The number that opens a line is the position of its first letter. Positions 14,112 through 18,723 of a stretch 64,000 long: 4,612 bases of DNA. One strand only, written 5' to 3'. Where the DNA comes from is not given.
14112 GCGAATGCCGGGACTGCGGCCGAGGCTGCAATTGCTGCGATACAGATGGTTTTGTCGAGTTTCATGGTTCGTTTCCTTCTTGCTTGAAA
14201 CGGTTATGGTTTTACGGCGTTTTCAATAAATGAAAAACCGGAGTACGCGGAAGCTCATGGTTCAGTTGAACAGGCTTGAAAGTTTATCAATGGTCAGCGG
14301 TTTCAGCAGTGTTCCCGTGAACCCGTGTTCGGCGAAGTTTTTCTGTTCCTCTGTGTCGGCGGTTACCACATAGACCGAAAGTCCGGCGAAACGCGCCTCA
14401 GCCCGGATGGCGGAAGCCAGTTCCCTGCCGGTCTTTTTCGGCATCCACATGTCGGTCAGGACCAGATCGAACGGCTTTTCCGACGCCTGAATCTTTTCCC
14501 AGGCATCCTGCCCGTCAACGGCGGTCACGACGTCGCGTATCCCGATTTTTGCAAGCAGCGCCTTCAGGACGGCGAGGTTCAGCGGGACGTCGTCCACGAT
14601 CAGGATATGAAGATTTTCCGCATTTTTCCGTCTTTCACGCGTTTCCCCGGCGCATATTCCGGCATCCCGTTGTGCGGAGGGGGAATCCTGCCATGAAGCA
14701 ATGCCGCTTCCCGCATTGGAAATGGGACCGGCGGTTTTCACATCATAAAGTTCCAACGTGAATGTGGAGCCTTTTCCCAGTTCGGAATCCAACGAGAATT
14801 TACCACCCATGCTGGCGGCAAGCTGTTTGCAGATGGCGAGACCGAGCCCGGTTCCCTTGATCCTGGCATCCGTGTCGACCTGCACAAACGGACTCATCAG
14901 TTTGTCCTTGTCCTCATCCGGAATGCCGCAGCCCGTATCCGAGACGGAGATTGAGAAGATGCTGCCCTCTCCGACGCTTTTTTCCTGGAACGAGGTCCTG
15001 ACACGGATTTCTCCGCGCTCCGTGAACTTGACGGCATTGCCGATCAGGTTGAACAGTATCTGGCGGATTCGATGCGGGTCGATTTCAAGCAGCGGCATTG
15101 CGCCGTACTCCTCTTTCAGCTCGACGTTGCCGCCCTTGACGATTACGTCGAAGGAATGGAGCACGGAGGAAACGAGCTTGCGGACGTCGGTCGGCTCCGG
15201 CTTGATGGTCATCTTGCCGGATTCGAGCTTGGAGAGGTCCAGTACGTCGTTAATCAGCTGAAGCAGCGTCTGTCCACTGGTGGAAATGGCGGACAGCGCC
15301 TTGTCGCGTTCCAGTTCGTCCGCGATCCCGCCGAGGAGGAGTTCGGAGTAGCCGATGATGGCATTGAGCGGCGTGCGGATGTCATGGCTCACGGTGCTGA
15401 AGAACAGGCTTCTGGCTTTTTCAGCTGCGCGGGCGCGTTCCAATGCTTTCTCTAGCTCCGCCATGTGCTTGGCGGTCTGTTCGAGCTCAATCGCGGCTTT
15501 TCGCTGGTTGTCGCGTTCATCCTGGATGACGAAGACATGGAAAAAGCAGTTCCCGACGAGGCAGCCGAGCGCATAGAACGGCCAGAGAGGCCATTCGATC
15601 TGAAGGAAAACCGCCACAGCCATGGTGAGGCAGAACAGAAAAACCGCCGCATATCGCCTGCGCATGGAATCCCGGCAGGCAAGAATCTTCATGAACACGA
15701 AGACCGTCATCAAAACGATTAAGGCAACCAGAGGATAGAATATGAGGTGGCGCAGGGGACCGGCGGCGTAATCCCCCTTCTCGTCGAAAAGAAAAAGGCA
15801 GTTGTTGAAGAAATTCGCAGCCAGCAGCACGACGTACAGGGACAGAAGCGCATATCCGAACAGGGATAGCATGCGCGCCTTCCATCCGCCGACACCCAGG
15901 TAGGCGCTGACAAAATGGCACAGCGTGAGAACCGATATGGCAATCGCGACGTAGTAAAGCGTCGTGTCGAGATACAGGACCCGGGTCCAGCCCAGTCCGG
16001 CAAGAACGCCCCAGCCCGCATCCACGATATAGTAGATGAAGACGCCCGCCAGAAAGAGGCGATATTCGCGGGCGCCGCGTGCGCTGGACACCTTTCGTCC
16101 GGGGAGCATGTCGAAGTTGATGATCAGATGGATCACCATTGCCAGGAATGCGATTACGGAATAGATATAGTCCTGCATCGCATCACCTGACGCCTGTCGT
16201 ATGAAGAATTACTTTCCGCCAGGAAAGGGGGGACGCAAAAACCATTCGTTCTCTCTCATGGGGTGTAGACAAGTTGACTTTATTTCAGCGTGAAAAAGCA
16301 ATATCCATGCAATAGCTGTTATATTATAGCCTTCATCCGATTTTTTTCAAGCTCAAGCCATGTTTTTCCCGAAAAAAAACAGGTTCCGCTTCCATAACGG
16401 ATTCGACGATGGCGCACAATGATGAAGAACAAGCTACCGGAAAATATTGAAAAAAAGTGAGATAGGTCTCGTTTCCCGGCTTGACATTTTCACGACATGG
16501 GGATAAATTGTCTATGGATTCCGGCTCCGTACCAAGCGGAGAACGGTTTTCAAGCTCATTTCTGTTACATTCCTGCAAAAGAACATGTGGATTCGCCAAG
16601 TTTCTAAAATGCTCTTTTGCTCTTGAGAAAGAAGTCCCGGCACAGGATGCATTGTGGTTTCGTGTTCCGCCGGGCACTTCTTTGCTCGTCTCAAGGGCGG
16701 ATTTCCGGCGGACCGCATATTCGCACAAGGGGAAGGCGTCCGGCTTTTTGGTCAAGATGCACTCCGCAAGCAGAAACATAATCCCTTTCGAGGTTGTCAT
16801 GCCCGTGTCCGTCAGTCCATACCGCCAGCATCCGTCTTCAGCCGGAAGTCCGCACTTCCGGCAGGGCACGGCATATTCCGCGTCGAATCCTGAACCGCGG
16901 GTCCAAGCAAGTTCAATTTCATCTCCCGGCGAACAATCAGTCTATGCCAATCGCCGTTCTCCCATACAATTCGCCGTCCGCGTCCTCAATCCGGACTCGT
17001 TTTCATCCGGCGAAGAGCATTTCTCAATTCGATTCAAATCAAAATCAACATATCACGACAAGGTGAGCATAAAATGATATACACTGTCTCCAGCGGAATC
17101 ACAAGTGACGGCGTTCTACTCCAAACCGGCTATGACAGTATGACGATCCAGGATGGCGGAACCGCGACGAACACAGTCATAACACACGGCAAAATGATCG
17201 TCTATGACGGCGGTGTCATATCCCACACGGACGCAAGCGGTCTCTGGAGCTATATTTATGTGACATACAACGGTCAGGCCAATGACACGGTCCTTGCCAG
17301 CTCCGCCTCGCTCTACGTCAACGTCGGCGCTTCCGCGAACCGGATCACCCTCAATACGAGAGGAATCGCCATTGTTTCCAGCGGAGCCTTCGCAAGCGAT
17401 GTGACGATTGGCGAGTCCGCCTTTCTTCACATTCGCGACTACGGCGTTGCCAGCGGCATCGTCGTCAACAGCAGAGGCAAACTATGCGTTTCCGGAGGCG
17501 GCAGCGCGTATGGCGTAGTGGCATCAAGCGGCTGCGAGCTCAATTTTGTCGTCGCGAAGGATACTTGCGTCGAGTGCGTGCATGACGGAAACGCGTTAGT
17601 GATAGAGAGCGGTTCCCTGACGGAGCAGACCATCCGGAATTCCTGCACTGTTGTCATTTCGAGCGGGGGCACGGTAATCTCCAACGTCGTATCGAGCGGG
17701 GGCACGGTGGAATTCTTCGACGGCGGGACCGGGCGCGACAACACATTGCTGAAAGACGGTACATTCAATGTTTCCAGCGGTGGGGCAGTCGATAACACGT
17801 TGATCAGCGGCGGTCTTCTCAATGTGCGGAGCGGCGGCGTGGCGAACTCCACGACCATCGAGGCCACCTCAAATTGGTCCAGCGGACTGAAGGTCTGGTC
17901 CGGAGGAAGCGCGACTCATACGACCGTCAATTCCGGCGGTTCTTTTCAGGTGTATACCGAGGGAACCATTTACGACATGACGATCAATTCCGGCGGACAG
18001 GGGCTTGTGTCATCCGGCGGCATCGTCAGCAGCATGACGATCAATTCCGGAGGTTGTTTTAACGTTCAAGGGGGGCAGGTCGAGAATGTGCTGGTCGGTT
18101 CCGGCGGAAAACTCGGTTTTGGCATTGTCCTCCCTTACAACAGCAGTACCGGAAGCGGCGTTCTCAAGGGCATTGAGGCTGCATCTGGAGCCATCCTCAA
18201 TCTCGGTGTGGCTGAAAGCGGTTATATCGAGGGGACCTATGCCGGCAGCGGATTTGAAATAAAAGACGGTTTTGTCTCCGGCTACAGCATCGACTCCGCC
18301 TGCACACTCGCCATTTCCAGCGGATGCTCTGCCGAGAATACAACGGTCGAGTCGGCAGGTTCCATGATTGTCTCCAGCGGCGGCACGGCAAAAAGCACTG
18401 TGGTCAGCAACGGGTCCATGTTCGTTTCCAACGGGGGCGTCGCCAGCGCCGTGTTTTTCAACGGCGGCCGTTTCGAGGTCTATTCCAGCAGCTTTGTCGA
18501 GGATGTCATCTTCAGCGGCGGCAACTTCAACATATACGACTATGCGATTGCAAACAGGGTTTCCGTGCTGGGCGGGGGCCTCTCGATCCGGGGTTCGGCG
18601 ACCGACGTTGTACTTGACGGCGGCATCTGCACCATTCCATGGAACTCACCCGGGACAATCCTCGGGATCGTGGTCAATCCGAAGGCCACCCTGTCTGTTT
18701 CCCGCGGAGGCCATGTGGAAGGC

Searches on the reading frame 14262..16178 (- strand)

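Call 9: search_protein_families(library=pfam, proteins=[window:14262-16178:-], max_evalue=0.001)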
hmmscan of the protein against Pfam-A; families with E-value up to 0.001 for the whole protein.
window:14262-16178:- (638 aa): 3 families
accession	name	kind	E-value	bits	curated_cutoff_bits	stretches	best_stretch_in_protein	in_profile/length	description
PF02518.31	HATPase_c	-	2.3e-27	96.1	26.4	1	367-477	2-107/111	Histidine kinase-, DNA gyrase B-, and HSP90-like ATPase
PF00072.30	Response_reg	-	4.5e-19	69.1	30.2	1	525-635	1-108/111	Response regulator receiver domain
PF00512.31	HisKA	-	5.4e-19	68.4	26.9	1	255-321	1-66/66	His Kinase A (phospho-acceptor) domain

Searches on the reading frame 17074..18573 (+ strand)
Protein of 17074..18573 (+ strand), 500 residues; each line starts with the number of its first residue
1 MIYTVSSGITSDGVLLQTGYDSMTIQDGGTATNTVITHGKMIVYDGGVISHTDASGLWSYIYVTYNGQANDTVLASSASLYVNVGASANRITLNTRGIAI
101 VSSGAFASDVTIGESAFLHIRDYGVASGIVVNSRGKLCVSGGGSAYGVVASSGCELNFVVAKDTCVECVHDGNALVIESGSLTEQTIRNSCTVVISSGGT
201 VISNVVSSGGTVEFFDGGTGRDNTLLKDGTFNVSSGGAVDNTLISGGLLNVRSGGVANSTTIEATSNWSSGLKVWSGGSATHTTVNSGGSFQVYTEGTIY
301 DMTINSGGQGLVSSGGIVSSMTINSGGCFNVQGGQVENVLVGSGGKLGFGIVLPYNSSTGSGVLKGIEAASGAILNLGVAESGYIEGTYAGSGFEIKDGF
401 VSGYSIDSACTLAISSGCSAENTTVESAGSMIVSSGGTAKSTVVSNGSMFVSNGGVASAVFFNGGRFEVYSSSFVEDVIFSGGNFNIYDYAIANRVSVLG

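Call 72: search_solved_structures(query=window:17074-18573:+, max_evalue=0.01)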
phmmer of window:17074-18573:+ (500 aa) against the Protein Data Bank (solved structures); distinct sequences matched with E-value up to 0.01: 5.
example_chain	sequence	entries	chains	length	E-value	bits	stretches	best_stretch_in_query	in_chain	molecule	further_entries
4q1q_A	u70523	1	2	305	2.9e-20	75.7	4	195-329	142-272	Adhesin/invasin TibA autotransporter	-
4kh3_A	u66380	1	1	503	1.6e-15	60.1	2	197-347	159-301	Antigen 43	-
7koh_A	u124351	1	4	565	4.8e-12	48.6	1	199-466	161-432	Antigen 43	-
7kob_A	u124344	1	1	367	2.4e-11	46.3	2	197-347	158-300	Antigen 43b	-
7ko9_A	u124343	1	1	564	4.1e-09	39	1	208-467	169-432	AidA-I family adhesin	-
